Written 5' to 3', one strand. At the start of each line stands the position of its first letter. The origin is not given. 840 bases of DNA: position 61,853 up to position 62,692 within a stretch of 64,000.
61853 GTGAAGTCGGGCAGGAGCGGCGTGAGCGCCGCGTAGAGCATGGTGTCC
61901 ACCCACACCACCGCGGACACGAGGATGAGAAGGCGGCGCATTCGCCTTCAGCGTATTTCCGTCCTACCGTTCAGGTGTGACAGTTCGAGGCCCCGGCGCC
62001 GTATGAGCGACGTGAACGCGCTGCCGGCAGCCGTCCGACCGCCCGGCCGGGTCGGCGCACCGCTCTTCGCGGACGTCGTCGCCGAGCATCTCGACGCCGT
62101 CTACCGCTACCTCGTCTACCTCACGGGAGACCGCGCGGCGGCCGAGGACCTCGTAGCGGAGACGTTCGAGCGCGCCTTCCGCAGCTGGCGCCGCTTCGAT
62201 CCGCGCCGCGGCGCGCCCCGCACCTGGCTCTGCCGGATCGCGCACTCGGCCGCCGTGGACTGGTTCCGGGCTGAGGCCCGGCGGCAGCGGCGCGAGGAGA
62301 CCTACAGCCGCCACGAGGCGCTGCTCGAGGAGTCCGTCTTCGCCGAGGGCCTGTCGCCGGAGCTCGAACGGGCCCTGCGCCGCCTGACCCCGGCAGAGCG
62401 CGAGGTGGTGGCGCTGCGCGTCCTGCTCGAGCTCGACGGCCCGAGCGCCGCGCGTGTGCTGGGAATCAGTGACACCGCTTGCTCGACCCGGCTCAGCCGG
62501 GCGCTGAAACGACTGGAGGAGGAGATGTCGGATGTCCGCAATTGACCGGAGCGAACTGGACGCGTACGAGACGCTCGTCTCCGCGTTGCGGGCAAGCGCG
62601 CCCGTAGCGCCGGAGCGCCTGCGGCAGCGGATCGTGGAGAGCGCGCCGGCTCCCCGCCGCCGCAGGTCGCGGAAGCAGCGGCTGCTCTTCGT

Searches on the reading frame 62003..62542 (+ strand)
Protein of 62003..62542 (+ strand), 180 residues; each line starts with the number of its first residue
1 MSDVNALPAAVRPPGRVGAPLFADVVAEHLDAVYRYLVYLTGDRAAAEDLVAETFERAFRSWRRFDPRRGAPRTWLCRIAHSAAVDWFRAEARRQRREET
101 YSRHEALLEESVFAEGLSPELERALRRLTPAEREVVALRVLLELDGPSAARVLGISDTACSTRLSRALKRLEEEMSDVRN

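Call 45: find_encoding_contigs(protein=window:62003-62542:+, flank=10000, max_places=4)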
Protein window:62003-62542:+ (180 aa): 2 contigs read that carry it; 2 places shown.
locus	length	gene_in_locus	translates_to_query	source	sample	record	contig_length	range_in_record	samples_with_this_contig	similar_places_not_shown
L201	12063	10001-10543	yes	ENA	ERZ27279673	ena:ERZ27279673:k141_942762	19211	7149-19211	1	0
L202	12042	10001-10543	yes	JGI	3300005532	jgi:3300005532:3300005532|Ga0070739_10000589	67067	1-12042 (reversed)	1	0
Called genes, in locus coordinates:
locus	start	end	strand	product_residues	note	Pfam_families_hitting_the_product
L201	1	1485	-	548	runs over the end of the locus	PF05496:RuvB_N (weak), PF13177:DNA_pol3_delta2, PF00004:AAA, PF13401:AAA_22 (weak), PF22608:DNAX_ATPase_lid, PF12169:DNA_pol3_gamma3, PF20964:DnaX_C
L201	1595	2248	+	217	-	-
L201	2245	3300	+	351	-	PF01557:FAA_hydrolase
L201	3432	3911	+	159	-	-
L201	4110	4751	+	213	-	-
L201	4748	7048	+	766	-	PF03176:MMPL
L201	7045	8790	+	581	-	PF00324:AA_permease, PF13520:AA_permease_2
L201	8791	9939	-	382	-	PF00083:Sugar_tr (weak), PF07690:MFS_1, PF06779:MFS_4 (weak)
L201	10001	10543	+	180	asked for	PF04542:Sigma70_r2, PF22029:PhyR_sigma2 (weak), PF08281:Sigma70_r4_2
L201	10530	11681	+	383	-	PF14257:DUF4349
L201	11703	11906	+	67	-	-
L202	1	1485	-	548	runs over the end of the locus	PF05496:RuvB_N (weak), PF13177:DNA_pol3_delta2, PF00004:AAA, PF13401:AAA_22 (weak), PF22608:DNAX_ATPase_lid, PF12169:DNA_pol3_gamma3, PF20964:DnaX_C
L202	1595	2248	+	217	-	-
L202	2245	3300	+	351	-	PF01557:FAA_hydrolase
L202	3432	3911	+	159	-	-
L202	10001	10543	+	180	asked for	PF04542:Sigma70_r2, PF22029:PhyR_sigma2 (weak), PF08281:Sigma70_r4_2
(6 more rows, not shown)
